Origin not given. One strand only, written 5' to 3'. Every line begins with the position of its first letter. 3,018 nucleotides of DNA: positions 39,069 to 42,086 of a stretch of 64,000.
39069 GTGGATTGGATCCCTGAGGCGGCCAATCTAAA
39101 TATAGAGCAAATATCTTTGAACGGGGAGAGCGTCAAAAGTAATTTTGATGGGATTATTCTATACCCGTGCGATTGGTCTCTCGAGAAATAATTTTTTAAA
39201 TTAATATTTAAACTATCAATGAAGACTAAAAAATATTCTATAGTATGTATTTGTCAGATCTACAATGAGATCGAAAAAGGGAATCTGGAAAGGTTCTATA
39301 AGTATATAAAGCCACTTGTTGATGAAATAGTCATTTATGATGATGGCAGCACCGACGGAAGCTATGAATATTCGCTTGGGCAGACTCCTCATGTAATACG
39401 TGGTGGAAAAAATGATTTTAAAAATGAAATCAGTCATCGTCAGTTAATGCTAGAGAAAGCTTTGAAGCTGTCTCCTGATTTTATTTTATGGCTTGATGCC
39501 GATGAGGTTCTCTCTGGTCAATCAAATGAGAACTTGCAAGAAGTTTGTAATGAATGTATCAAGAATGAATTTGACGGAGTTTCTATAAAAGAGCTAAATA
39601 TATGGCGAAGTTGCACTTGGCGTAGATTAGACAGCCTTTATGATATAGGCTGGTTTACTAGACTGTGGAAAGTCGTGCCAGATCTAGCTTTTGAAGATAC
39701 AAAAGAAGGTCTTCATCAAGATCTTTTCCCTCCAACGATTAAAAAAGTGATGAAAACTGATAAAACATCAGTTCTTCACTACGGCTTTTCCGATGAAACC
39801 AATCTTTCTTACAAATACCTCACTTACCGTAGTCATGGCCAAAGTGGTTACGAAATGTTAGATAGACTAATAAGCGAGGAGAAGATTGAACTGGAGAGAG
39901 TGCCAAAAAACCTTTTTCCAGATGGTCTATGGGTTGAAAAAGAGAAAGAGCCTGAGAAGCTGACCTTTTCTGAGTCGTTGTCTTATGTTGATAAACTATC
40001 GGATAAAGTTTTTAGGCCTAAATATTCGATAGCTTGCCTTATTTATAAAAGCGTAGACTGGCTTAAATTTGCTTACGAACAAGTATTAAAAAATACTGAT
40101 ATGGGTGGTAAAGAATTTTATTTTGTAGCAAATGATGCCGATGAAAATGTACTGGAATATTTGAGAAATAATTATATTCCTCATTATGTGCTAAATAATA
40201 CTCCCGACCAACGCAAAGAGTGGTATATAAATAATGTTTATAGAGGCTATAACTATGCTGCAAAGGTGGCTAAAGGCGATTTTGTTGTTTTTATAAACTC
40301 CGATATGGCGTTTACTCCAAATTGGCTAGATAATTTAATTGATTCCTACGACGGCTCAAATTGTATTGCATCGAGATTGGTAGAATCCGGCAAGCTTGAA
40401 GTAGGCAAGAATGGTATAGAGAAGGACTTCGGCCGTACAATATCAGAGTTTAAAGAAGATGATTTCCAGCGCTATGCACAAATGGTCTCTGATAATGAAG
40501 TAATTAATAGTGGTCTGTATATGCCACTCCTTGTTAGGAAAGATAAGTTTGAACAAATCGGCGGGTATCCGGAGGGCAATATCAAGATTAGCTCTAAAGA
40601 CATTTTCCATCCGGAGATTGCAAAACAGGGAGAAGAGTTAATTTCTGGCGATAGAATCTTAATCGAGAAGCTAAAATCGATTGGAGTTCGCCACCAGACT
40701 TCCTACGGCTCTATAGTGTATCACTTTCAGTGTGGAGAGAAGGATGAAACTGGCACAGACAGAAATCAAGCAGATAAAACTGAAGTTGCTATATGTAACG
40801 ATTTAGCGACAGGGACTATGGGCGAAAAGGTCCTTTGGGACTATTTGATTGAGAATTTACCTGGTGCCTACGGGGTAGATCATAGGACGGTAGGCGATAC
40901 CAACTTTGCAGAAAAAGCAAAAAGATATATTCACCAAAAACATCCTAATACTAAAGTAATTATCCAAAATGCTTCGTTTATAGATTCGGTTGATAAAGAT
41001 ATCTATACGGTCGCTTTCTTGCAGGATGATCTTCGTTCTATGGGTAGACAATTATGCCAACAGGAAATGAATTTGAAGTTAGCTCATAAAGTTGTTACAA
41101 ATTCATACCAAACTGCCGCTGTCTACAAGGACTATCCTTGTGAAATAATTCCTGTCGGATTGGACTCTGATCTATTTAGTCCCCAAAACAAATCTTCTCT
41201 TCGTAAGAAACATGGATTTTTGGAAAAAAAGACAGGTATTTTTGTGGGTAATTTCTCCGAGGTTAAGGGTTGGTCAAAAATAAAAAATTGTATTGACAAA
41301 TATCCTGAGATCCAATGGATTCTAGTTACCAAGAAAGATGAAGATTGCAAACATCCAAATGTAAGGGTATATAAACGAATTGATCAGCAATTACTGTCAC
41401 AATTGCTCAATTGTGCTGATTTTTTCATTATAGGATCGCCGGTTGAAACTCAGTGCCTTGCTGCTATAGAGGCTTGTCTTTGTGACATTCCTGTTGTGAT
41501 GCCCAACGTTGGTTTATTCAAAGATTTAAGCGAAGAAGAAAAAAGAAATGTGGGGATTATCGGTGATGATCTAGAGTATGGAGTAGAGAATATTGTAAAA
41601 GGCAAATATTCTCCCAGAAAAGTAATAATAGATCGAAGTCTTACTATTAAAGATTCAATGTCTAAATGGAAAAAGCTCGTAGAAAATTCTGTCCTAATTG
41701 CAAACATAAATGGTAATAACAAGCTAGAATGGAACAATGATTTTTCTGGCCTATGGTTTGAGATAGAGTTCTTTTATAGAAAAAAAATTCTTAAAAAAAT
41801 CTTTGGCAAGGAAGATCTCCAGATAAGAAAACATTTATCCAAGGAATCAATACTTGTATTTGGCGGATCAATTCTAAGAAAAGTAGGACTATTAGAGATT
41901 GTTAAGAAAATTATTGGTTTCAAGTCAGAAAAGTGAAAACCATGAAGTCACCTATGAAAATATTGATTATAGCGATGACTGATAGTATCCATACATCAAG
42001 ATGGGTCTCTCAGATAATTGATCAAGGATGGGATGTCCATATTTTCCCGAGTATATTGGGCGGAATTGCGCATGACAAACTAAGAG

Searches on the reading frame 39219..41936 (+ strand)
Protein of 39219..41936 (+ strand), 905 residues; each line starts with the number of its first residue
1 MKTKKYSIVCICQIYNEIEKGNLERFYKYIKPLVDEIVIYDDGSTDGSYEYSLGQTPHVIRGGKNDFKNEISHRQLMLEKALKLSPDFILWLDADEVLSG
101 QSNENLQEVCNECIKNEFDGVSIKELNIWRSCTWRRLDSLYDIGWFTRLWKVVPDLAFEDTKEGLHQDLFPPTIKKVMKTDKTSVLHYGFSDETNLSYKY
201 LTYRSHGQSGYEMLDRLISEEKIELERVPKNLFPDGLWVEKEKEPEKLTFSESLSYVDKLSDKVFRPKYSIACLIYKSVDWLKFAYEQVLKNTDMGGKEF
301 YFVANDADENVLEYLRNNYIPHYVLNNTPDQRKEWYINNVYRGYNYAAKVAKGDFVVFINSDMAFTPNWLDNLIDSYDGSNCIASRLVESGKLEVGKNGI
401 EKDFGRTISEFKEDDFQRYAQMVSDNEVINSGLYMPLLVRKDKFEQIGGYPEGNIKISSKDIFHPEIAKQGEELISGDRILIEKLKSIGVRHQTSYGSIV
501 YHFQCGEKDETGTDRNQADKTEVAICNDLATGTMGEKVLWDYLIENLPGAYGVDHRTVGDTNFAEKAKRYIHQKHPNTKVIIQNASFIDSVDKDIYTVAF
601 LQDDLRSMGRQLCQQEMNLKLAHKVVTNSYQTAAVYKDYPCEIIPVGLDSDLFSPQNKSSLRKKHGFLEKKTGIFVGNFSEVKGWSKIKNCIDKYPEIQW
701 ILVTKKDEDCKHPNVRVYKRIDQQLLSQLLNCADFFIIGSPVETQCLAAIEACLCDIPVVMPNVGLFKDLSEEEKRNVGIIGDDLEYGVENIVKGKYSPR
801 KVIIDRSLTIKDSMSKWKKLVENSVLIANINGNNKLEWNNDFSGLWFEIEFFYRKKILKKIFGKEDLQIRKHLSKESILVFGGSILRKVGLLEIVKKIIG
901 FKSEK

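Call 76: search_protein_families(library=pfam, proteins=[window:39219-41936:+], max_evalue=0.001)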
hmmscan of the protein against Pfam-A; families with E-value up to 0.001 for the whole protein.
window:39219-41936:+ (905 aa): 4 families
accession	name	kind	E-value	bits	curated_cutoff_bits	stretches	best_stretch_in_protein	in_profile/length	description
PF00535.33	Glycos_transf_2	-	6.8e-13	49.3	23.3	2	340-392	66-121/168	Glycosyl transferase family 2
PF13704.12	Glyco_tranf_2_4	-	3e-09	37.7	27.5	1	22-108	6-96/98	Glycosyl transferase family 2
PF00534.26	Glycos_transf_1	-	9e-07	29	26.4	1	660-775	4-135/172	Glycosyl transferases group 1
PF13692.12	Glyco_trans_1_4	-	8e-06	26.6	27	1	674-775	5-119/142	Glycosyl transferases group 1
